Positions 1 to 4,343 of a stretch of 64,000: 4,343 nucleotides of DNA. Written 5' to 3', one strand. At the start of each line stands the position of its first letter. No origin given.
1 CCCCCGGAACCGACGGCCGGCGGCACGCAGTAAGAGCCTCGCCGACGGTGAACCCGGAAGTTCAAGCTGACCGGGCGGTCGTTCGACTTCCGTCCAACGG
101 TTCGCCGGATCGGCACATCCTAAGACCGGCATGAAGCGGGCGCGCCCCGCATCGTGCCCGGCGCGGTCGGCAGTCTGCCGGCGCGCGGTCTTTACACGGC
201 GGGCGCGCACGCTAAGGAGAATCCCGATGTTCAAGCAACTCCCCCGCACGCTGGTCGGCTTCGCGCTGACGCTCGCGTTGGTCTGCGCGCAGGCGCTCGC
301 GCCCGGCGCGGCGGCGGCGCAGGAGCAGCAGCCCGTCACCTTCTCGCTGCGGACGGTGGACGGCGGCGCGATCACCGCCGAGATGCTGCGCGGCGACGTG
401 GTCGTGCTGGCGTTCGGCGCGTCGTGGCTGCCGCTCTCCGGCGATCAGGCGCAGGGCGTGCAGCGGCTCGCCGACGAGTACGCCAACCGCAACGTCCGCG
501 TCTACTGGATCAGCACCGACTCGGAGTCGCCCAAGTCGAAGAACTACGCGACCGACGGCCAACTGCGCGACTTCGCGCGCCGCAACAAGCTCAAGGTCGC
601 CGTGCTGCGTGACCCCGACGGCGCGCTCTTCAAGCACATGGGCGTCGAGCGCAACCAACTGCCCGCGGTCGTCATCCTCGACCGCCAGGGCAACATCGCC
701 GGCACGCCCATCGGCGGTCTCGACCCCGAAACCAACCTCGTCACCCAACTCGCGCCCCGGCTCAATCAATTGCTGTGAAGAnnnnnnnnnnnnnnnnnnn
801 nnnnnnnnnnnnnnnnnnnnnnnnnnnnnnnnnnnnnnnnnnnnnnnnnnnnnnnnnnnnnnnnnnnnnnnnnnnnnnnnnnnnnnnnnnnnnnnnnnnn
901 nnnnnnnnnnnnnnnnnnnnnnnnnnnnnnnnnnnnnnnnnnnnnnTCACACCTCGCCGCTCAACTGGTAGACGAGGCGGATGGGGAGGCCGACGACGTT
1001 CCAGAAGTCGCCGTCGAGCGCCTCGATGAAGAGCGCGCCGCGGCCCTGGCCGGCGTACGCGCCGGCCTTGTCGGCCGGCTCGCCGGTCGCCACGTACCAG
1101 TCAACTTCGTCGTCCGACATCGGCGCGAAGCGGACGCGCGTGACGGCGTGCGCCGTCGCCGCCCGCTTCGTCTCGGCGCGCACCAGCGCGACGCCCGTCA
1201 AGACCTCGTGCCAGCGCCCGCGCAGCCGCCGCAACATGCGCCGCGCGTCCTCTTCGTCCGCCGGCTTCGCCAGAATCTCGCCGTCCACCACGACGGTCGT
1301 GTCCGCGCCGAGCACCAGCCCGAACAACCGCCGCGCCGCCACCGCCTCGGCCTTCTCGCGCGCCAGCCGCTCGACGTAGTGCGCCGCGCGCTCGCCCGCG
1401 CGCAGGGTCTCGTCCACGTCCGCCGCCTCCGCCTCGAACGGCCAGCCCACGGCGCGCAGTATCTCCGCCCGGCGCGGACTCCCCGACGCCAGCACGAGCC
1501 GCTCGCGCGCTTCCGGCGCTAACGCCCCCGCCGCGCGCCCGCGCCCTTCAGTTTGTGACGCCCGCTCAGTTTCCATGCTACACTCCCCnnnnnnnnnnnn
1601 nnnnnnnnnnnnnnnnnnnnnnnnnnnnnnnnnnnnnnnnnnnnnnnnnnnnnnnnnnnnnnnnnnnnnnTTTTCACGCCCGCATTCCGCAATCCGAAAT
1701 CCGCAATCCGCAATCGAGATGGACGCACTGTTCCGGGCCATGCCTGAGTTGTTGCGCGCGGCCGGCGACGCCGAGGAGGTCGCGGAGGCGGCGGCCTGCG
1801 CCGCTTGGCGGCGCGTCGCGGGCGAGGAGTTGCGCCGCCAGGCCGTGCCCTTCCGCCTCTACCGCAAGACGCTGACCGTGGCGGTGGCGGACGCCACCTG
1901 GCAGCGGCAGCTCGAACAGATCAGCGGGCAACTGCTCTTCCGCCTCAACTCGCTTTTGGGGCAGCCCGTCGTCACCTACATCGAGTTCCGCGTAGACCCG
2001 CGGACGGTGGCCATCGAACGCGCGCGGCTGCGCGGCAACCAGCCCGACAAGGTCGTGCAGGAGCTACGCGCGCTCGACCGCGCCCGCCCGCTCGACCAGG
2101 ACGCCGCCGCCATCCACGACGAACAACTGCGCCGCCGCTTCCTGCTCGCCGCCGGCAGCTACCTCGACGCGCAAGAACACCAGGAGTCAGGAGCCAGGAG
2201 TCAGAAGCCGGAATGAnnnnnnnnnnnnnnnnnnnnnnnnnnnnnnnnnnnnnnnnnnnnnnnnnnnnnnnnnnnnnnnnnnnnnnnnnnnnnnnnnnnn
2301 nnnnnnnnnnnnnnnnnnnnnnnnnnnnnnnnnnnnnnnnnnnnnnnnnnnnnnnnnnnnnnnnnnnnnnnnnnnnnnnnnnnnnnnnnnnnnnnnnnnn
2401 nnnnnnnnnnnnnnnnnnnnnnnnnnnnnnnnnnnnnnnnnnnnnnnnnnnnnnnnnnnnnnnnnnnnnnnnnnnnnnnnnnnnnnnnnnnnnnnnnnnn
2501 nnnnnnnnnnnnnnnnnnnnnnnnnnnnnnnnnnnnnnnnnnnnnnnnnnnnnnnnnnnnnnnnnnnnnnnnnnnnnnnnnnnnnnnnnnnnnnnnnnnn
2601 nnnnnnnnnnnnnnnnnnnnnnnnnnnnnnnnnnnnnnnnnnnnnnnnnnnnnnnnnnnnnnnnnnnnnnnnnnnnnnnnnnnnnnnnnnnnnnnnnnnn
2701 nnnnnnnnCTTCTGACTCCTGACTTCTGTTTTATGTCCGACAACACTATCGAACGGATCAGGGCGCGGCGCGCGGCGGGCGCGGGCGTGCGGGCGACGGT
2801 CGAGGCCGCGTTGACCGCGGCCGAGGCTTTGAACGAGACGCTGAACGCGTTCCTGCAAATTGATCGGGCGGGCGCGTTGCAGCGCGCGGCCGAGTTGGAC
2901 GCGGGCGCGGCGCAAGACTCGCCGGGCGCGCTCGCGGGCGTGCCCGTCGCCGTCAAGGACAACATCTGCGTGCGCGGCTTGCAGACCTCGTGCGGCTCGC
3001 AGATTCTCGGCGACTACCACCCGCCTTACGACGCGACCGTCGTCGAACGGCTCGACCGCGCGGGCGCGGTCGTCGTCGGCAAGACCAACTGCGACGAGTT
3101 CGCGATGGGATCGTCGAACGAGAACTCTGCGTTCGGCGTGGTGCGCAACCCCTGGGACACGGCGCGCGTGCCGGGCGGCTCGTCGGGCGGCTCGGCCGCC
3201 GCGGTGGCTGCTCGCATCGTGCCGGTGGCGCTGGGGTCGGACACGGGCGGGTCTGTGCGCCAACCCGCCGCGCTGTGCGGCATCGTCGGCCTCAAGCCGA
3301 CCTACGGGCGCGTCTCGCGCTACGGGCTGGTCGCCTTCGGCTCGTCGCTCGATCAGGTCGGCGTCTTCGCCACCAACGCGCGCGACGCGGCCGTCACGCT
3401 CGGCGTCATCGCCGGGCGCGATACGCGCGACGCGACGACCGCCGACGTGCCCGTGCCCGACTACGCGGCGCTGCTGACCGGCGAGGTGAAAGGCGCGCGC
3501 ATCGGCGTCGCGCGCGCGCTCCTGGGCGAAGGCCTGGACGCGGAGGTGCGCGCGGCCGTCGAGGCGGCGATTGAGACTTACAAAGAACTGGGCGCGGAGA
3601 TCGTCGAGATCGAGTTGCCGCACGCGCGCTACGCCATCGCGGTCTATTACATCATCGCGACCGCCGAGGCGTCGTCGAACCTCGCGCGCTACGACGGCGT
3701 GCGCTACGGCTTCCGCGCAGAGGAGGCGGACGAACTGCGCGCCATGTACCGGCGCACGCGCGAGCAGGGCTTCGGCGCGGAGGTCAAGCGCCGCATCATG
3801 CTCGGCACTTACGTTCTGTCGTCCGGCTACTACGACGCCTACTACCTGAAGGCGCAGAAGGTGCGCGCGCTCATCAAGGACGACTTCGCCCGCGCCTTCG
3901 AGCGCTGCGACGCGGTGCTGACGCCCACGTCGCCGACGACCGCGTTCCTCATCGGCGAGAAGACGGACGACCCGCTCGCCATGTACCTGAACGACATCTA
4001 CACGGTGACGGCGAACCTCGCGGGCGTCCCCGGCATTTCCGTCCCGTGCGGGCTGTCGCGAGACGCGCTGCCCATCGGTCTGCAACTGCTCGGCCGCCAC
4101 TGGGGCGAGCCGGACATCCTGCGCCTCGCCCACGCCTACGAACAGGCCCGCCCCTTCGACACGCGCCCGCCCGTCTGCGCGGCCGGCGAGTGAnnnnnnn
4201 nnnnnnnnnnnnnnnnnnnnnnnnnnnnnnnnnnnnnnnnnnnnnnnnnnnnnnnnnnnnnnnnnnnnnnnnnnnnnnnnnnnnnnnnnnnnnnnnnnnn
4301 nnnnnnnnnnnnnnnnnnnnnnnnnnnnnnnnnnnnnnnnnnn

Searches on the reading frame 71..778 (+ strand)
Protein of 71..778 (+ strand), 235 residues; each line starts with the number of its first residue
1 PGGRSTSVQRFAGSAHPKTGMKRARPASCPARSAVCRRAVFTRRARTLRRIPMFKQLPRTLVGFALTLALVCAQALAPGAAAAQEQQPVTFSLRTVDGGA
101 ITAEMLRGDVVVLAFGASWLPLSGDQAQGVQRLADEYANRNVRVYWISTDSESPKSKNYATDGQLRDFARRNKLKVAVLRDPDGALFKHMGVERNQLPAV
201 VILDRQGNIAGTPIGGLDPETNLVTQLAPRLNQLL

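Call 47: search_protein_families(library=pfam, proteins=[window:71-778:+], max_evalue=0.0001)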
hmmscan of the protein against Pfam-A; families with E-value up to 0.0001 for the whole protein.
window:71-778:+ (235 aa): 3 families
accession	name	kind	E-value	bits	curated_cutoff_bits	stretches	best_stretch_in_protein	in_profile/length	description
PF00578.27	AhpC-TSA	-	9.4e-17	61.6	26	1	90-210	7-122/124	AhpC/TSA family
PF08534.16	Redoxin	-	9.4e-12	45.4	26.6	1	90-224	8-145/148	Redoxin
PF13905.12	Thioredoxin_8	-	5.7e-06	27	27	1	108-209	1-94/94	Thioredoxin-like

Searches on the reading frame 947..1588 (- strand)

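Call 47: search_protein_families(library=pfam, proteins=[window:947-1588:-], max_evalue=0.0001)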
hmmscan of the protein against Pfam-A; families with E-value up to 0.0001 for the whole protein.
window:947-1588:- (213 aa): 1 family
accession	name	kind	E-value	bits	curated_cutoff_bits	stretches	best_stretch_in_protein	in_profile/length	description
PF02545.19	Maf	-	4.7e-62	209.4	27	1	30-209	1-183/187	Maf-like protein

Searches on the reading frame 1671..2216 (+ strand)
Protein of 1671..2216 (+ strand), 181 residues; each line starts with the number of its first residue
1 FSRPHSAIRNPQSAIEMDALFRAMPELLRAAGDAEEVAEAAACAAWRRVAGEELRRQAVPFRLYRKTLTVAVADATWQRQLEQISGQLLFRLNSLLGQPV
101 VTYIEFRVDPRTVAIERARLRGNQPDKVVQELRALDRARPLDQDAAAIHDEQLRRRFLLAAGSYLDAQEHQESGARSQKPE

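Call 47: search_protein_families(library=pfam, proteins=[window:1671-2216:+], max_evalue=0.0001)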
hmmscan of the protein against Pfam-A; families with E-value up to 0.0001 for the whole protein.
window:1671-2216:+ (181 aa): 1 family
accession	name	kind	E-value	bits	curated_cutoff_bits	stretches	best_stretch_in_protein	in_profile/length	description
PF05258.17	DciA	-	9.3e-15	55.1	24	1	23-106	5-89/89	Dna[CI] antecedent, DciA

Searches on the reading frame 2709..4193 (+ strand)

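Call 47: search_protein_families(library=pfam, proteins=[window:2709-4193:+], max_evalue=0.0001)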
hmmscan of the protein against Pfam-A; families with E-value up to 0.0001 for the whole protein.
window:2709-4193:+ (494 aa): 1 family
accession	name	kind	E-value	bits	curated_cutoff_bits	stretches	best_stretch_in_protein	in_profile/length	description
PF01425.27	Amidase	-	7.3e-162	539.9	27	1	30-471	2-445/445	Amidase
